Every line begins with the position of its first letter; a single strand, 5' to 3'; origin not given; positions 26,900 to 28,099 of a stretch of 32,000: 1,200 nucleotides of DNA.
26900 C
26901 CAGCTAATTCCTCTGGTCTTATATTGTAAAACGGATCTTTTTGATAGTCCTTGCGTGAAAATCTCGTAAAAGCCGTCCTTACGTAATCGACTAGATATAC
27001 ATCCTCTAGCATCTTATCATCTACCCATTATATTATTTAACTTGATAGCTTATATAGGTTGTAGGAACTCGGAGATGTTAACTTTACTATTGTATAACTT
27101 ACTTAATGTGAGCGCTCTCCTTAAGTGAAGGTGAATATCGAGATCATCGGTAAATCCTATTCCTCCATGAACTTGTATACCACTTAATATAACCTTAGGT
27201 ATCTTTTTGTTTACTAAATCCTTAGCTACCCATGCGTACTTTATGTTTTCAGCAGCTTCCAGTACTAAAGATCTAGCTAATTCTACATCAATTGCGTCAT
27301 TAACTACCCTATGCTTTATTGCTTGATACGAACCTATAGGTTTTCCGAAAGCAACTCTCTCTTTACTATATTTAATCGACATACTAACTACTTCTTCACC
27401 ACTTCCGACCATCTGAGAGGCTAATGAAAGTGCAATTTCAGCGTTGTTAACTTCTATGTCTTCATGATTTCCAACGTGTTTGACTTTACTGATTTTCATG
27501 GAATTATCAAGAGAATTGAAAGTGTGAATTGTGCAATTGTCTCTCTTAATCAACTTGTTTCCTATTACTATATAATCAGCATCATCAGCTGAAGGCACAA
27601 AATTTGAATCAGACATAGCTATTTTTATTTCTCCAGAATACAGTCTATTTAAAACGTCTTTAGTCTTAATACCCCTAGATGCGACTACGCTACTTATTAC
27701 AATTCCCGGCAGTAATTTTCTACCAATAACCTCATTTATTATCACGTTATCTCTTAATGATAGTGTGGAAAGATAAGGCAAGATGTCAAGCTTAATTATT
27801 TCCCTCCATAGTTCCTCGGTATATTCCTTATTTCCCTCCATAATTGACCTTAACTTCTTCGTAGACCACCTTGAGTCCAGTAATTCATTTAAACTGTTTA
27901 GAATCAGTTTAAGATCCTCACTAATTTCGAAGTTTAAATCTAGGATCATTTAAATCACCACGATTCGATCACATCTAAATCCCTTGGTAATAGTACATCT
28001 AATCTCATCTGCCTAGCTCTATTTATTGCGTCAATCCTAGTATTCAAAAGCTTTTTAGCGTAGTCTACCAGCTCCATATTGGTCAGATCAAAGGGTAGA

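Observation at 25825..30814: R2-like ligand-binding oxidase embedded in a beta-oxidation-like gene cluster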

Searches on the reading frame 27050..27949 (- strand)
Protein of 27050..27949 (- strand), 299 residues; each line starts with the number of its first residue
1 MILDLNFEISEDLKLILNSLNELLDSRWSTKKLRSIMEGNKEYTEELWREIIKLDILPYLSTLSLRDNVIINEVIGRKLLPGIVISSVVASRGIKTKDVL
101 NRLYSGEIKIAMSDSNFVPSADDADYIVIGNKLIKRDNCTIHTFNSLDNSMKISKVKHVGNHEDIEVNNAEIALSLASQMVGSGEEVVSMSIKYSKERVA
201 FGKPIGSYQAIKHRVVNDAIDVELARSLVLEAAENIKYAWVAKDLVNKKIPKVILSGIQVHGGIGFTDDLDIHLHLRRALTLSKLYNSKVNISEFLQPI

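Call 3: search_protein_families(library=pfam, proteins=[window:27050-27949:-], max_evalue=0.01)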
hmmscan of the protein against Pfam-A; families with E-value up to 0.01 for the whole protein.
window:27050-27949:- (299 aa): 2 families
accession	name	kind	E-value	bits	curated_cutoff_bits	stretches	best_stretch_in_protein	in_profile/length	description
PF00441.29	Acyl-CoA_dh_1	-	4.8e-15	56.4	22.4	1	174-282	16-131/150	Acyl-CoA dehydrogenase, C-terminal domain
PF08028.16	Acyl-CoA_dh_2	-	0.0032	18.2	22.7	1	175-238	2-67/134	Acyl-CoA dehydrogenase, C-terminal domain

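Call 4: search_protein_families(library=ncbifam, proteins=[window:27050-27949:-], max_evalue=0.01)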
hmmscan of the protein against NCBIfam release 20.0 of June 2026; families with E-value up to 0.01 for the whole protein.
window:27050-27949:- (299 aa): 12 families
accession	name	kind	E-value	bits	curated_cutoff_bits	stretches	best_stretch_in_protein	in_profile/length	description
NF050027.1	acylCoADhIpdE2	equivalog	4.1e-31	108.7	450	1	14-290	4-300/311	acyl-CoA dehydrogenase IpdE2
NF008997.0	PRK12341.1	equivalog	1e-16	61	537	1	173-273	242-349/382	acyl-CoA dehydrogenase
NF042972.1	AcrlCoAredClosAcrC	equivalog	1.2e-12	47.2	640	1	174-288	243-363/378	acryloyl-CoA reductase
TIGR03203.1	pimD_small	equivalog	1.1e-11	44.4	652.7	1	167-280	236-356/378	pimeloyl-CoA dehydrogenase small subunit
NF045652.1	ProlPCPDhRedW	equivalog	2.4e-11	43.1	650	1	178-269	245-343/376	L-prolyl-[peptidyl-carrier protein] dehydrogenase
NF043006.1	CyhCrbnylCoADH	equivalog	1.3e-09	37.5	650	1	175-287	243-361/380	cyclohexane-1-carbonyl-CoA dehydrogenase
NF058590.1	AcCoDHFadEBacil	equivalog_domain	1.1e-08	34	600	1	175-236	259-320/586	acyl-CoA dehydrogenase FadE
NF053553.1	prodigi_MBC_PigA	equivalog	3.4e-08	33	500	1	176-280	248-359/381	prodigiosin MBC biosynthesis dehydrogenase PigA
NF042439.1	SulpropCoADesulf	equivalog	5.5e-08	31.9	600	1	181-278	243-348/379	3-sulfinopropanoyl-CoA desulfinase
NF045552.1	GlutCoADH_Des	equivalog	2.2e-07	30.4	470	1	171-234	242-305/387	glutaryl-CoA dehydrogenase Acd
NF002885.1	PRK03354.1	equivalog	1.3e-06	27.7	540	1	191-272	257-345/378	crotonobetainyl-CoA dehydrogenase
TIGR03207.1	cyc_hxne_CoA_dh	equivalog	0.00071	18.4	575.35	1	182-232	247-297/372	cyclohexanecarboxyl-CoA dehydrogenase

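Call 19: search_solved_structures(query=window:27050-27949:-, show_alignments=3, max_evalue=0.01)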
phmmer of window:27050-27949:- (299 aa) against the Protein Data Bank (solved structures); distinct sequences matched with E-value up to 0.01: 44.
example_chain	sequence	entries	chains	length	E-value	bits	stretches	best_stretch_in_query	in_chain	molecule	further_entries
1buc_A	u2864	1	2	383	2.5e-11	46.6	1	174-287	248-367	BUTYRYL-COA DEHYDROGENASE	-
4n5f_A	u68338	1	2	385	5.1e-11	45.6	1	165-288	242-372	Putative acyl-CoA dehydrogenase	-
4m9a_A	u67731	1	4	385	1.1e-10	44.4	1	166-288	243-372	Acyl-CoA dehydrogenase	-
5lnx_A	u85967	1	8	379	1.4e-10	44.1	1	169-288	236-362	Acyl-CoA dehydrogenase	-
7szv_A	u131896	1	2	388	2.3e-10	43.4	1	174-279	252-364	Acyl-CoA dehydrogenase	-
4u83_A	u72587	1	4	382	2.8e-10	43.1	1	173-287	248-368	Acyl-CoA dehydrogenase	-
5ol2_C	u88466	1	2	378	8e-10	41.6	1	174-288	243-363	Acyl-CoA dehydrogenase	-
4l1f_A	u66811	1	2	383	1.9e-09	40.4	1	174-287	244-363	Acyl-CoA dehydrogenase domain protein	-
6fah_C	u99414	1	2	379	3.6e-09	39.5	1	174-276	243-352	Caffeyl-CoA reductase-Etf complex subunit CarC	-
4iv6_A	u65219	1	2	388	5.5e-09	38.9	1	174-279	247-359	Acyl-CoA dehydrogenase FadE3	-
2jif_A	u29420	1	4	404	8.6e-09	38.3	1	171-292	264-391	SHORT/BRANCHED CHAIN SPECIFIC ACYL-COA DEHYDROGENASE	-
1ukw_A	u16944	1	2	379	1.2e-08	37.8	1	174-290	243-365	acyl-CoA dehydrogenase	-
6wy8_A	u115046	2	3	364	2.3e-08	36.8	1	175-276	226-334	Acyl-CoA dehydrogenase domain protein Tcur3481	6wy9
1ws9_A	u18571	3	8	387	1.7e-07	34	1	174-279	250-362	acyl-CoA dehydrogenase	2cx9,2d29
2vig_A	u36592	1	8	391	2.8e-07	33.3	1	174-288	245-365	SHORT-CHAIN SPECIFIC ACYL-COA DEHYDROGENASE,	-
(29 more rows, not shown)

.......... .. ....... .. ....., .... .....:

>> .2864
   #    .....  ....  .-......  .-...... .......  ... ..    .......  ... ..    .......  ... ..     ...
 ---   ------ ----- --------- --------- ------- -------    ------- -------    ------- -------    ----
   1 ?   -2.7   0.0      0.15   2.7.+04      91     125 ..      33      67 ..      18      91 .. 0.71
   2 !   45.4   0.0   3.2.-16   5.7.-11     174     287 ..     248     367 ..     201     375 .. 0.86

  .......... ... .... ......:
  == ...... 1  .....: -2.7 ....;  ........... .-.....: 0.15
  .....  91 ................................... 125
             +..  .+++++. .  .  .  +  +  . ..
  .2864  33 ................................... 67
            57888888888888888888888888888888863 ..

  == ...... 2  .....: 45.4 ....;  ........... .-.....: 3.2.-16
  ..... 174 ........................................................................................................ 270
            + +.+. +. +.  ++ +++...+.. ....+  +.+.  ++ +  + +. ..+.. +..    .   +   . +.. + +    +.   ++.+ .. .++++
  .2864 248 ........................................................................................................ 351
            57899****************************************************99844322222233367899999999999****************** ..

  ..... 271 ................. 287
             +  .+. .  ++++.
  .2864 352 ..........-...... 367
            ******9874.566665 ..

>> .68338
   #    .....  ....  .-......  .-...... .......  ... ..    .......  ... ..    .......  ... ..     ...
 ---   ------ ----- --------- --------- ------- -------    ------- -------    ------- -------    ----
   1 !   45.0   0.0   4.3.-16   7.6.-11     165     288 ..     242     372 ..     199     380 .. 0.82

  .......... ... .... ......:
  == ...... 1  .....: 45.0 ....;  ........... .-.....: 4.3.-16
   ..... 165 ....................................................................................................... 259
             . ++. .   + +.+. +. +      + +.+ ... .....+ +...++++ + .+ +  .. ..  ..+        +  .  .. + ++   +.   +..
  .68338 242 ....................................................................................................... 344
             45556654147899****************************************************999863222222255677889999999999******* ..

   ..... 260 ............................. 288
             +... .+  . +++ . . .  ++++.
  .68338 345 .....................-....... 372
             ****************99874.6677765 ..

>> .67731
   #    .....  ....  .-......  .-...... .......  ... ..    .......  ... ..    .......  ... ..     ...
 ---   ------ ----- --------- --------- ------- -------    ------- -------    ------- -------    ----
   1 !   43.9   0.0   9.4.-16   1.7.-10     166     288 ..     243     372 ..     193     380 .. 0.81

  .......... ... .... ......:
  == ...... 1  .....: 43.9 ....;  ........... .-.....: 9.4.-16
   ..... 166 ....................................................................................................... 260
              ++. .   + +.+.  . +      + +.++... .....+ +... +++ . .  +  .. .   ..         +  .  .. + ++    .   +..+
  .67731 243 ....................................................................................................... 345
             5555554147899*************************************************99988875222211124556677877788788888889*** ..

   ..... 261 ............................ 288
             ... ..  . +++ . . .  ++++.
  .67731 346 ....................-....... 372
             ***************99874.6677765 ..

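Call 21: find_homologous_proteins(query=window:27050-27949:-, max_evalue=0.00001)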
Query window:27050-27949:- (299 aa): 3266 proteins with E <= 0.00001 among 5715 candidates; the best 120 are listed.
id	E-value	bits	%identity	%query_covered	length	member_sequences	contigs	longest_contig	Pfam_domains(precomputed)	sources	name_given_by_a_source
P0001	1.0e-185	633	100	100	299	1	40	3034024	PF00441.30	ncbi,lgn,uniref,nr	ncbi:acyl-CoA dehydrogenase [Saccharolobus solfataricus]|uniref:Acyl-CoA dehydrogenase n=2 Tax=Sacch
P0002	1.0e-170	584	89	100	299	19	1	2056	PF00441.30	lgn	-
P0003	1.5e-166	570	87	100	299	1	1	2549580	PF00441.30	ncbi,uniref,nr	ncbi:acyl-CoA dehydrogenase family protein [Sulfolobus sp. E11-6]|uniref:acyl-CoA dehydrogenase fami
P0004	9.1e-166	568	87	100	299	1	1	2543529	PF00441.30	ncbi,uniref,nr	ncbi:acyl-CoA dehydrogenase [Sulfolobus sp. E5-1-F]|uniref:acyl-CoA dehydrogenase family protein n=1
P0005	3.6e-154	530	81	100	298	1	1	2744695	PF00441.30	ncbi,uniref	ncbi:acyl-CoA dehydrogenase family protein [Sulfolobus tengchongensis]|uniref:Acyl-CoA dehydrogenase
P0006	8.7e-144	496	74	100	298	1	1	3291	PF00441.30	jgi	-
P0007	1.0e-143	496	74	100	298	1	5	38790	PF00441.30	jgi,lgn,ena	-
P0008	4.0e-143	494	74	100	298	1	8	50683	PF00441.30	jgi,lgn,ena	-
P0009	4.8e-143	493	74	100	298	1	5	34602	PF00441.30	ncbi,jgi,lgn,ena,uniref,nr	ncbi:MAG: acyl-CoA dehydrogenase family protein [Saccharolobus sp.]|jgi:hypothetical protein|uniref:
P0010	1.7e-142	492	73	100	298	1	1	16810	PF00441.30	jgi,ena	-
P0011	2.0e-142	491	76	99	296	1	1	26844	PF00441.30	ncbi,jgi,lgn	-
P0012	2.3e-142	491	74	100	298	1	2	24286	PF00441.30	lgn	-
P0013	3.0e-142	491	76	99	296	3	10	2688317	PF00441.30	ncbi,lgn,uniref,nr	ncbi:acyl-CoA dehydrogenase [Sulfolobus sp. A20]|uniref:acyl-CoA dehydrogenase family protein n=1 Ta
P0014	1.3e-141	489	74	100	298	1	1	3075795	PF00441.30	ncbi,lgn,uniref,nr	ncbi:acyl-CoA dehydrogenase family protein [Saccharolobus caldissimus]|uniref:Acyl-CoA dehydrogenase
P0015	2.7e-141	488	75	100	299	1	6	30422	PF00441.30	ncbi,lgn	ncbi:MAG: acyl-CoA dehydrogenase family protein [Saccharolobus sp.]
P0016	5.8e-135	467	70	100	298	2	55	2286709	PF00441.30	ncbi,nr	ncbi:acyl-CoA dehydrogenase family protein [Sulfolobus acidocaldarius]|nr:acyl-CoA dehydrogenase fam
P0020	7.6e-88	312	51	99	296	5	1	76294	PF00441.30,PF08028.17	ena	-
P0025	9.0e-84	299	49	96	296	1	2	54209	PF00441.30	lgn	-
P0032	1.1e-70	256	48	94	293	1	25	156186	PF00441.30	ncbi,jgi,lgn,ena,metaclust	jgi:hypothetical protein|metaclust:\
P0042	2.3e-44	170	36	90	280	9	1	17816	PF00441.30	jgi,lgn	jgi:hypothetical protein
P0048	1.3e-39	154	37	96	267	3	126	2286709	PF00441.30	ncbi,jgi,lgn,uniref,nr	ncbi:acyl-CoA dehydrogenase family protein [Sulfolobus acidocaldarius]|uniref:Conserved protein n=4 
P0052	2.0e-38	150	35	96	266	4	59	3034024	PF00441.30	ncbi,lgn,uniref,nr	ncbi:acyl-CoA dehydrogenase [Saccharolobus solfataricus]|uniref:Acyl-CoA dehydrogenase related prote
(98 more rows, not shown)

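Call 22: find_encoding_contigs(protein=P0016, flank=10000, max_places=1)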
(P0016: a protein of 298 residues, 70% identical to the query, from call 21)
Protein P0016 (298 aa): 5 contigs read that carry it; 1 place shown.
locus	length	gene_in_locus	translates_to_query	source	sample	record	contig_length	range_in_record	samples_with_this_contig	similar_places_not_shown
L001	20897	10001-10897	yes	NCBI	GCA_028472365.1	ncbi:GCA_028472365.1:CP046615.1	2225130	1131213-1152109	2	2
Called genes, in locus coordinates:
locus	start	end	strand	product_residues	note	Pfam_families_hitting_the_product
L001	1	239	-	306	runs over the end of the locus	PF00135:COesterase (weak), PF20434:BD-FAE, PF07859:Abhydrolase_3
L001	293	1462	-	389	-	PF12146:Hydrolase_4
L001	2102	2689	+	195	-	PF00440:TetR_N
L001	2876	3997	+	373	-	PF02771:Acyl-CoA_dh_N, PF02770:Acyl-CoA_dh_M, PF00441:Acyl-CoA_dh_1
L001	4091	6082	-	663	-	PF02737:3HCDH_N, PF00725:3HCDH, PF00378:ECH_1, PF16113:ECH_2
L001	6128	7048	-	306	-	PF00753:Lactamase_B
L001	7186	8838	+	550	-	PF00501:AMP-binding, PF13193:AMP-binding_C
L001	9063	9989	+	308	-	PF00268:Ribonuc_red_sm, PF02915:Rubrerythrin (faint)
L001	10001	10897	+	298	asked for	PF00441:Acyl-CoA_dh_1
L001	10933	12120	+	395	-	PF00108:Thiolase_N, PF00109:ketoacyl-synt (faint), PF22691:Thiolase_C_1 (faint), PF02803:Thiolase_C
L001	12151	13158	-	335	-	PF08240:ADH_N, PF00107:ADH_zinc_N, PF13602:ADH_zinc_N_2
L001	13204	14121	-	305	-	PF00135:COesterase, PF10340:Say1_Mug180 (weak), PF20434:BD-FAE, PF07859:Abhydrolase_3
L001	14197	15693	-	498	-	PF00370:FGGY_N, PF02782:FGGY_C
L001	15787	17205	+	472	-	PF00890:FAD_binding_2 (faint), PF01266:DAO, PF01494:FAD_binding_3 (faint)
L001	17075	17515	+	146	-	PF06240:COXG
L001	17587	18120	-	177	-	PF12172:zf-ChsH2, PF01796:OB_ChsH2_C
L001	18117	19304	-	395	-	PF00108:Thiolase_N, PF00109:ketoacyl-synt (weak), PF08545:ACP_syn_III (faint), PF02803:Thiolase_C (weak), PF22691:Thiolase_C_1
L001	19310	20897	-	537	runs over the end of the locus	PF00501:AMP-binding, PF13193:AMP-binding_C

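Call 23: find_encoding_contigs(protein=P0048, flank=10000, max_places=1)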
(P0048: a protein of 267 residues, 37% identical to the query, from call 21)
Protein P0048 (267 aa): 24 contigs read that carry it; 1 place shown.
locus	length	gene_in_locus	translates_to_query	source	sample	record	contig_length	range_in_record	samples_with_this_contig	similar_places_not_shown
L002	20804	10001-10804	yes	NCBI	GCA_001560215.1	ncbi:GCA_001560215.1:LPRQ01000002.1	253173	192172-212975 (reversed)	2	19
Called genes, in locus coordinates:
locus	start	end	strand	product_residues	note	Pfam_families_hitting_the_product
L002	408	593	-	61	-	-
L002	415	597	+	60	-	-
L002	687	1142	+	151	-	-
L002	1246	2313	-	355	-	PF01637:ATPase_2, PF13173:AAA_14, PF13401:AAA_22 (weak), PF21100:WHD_MCM (weak)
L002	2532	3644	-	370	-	PF08240:ADH_N, PF16912:Glu_dehyd_C, PF00107:ADH_zinc_N (weak)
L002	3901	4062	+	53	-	-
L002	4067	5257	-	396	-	PF02737:3HCDH_N, PF00725:3HCDH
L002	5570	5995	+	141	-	-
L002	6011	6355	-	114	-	-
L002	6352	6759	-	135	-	-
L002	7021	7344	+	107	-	-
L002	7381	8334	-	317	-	PF13240:Zn_Ribbon_1 (weak), PF13248:Zn_ribbon_3 (faint)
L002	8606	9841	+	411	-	PF07969:Amidohydro_3, PF01979:Amidohydro_1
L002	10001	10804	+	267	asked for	PF00441:Acyl-CoA_dh_1 (weak)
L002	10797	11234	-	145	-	PF01575:MaoC_dehydratas, PF13452:FAS1_DH_region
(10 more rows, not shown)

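Call 24: find_encoding_contigs(protein=P0052, flank=10000, max_places=1)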
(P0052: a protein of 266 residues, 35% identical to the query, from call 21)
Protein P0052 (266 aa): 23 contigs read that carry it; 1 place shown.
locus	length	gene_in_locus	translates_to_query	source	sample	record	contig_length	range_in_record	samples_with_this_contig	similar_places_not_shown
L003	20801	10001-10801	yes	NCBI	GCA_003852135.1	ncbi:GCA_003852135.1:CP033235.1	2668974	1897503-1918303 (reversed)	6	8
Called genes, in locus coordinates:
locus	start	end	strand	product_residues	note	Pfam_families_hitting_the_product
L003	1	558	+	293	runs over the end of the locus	PF00528:BPD_transp_1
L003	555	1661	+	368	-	PF25199:nSTAND_NTPase5 (weak), PF00005:ABC_tran, PF13304:AAA_21 (faint), PF17912:OB_MalK, PF17850:CysA_C_terminal (weak), PF08402:TOBE_2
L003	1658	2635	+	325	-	PF00723:Glyco_hydro_15 (faint)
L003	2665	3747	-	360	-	PF00872:Transposase_mut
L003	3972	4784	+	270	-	PF00723:Glyco_hydro_15 (faint)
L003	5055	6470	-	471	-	PF07690:MFS_1, PF00083:Sugar_tr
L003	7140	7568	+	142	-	PF05168:HEPN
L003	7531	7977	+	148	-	PF01909:NTP_transf_2, PF18765:Polbeta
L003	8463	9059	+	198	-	PF00702:Hydrolase, PF13419:HAD_2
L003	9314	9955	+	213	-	PF00753:Lactamase_B, PF23023:Anti-Pycsar_Apyc1 (weak)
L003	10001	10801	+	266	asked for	PF00441:Acyl-CoA_dh_1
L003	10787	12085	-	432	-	PF01637:ATPase_2 (faint), PF13173:AAA_14, PF13635:DUF4143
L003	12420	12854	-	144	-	PF01575:MaoC_dehydratas, PF13452:FAS1_DH_region (weak)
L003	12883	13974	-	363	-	PF02771:Acyl-CoA_dh_N, PF02770:Acyl-CoA_dh_M, PF00441:Acyl-CoA_dh_1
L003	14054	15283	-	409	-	PF19289:PmbA_TldD_3rd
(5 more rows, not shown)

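Call 33: find_encoding_contigs(protein=P0020, flank=8000, max_places=1)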
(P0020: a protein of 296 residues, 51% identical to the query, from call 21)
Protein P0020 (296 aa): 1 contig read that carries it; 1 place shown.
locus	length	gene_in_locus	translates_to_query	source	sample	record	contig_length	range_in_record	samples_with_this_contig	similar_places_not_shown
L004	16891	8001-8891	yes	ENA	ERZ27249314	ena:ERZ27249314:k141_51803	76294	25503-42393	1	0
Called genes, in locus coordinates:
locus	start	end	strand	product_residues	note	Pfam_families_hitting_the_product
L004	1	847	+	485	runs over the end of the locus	PF01019:G_glu_transpept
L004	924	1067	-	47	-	PF06348:DUF1059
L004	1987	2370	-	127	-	-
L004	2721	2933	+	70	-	-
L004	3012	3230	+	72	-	-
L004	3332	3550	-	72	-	-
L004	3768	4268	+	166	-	PF05942:PaREP1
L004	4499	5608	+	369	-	PF02771:Acyl-CoA_dh_N, PF02770:Acyl-CoA_dh_M, PF00441:Acyl-CoA_dh_1, PF08028:Acyl-CoA_dh_2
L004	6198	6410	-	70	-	PF13173:AAA_14 (weak)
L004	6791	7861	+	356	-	PF00753:Lactamase_B, PF19583:ODP, PF23023:Anti-Pycsar_Apyc1, PF12706:Lactamase_B_2 (weak)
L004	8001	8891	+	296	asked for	PF00441:Acyl-CoA_dh_1, PF08028:Acyl-CoA_dh_2 (weak)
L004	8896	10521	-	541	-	PF00501:AMP-binding, PF13193:AMP-binding_C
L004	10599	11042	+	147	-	PF01575:MaoC_dehydratas, PF13452:FAS1_DH_region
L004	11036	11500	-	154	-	PF12172:zf-ChsH2 (weak), PF01796:OB_ChsH2_C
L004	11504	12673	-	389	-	PF00108:Thiolase_N (weak), PF22691:Thiolase_C_1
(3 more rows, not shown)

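Call 34: find_encoding_contigs(protein=P0032, flank=8000, max_places=1)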
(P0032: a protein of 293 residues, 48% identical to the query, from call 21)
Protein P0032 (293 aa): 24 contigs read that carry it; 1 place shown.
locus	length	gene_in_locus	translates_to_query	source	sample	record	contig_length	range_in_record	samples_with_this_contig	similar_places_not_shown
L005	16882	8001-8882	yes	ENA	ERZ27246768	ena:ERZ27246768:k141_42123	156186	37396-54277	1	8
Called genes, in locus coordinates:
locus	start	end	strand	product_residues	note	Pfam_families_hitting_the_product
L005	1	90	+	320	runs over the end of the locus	PF00248:Aldo_ket_red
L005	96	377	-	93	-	PF03297:Ribosomal_S25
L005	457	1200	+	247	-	PF01978:TrmB, PF13412:HTH_24 (faint)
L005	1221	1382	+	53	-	PF01402:RHH_1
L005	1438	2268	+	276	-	PF14801:TrmI-like_N (weak), PF01135:PCMT, PF08704:GCD14, PF01209:Ubie_methyltran (faint), PF13847:Methyltransf_31, PF08241:Methyltransf_11, PF13578:Methyltransf_24 (weak), PF13649:Methyltransf_25, +1 more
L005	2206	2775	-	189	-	PF01725:Ham1p_like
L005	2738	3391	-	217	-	PF00069:Pkinase, PF06293:Kdo (weak), PF03109:ABC1 (weak), PF01163:RIO1, PF01636:APH (weak)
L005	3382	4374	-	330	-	PF00814:TsaD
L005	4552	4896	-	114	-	PF01282:Ribosomal_S24e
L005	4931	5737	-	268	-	PF01946:Thi4, PF00890:FAD_binding_2 (weak), PF01134:GIDA (weak), PF01266:DAO, PF01494:FAD_binding_3 (weak), PF07992:Pyr_redox_2, PF12831:FAD_oxidored, PF13450:NAD_binding_8, +1 more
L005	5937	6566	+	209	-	PF02441:Flavoprotein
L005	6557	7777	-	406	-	PF07690:MFS_1, PF00083:Sugar_tr, PF07690:MFS_1 (weak)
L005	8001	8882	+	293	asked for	PF00441:Acyl-CoA_dh_1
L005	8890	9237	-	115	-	-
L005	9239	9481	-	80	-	PF02597:ThiS (weak), PF09138:Urm1 (weak)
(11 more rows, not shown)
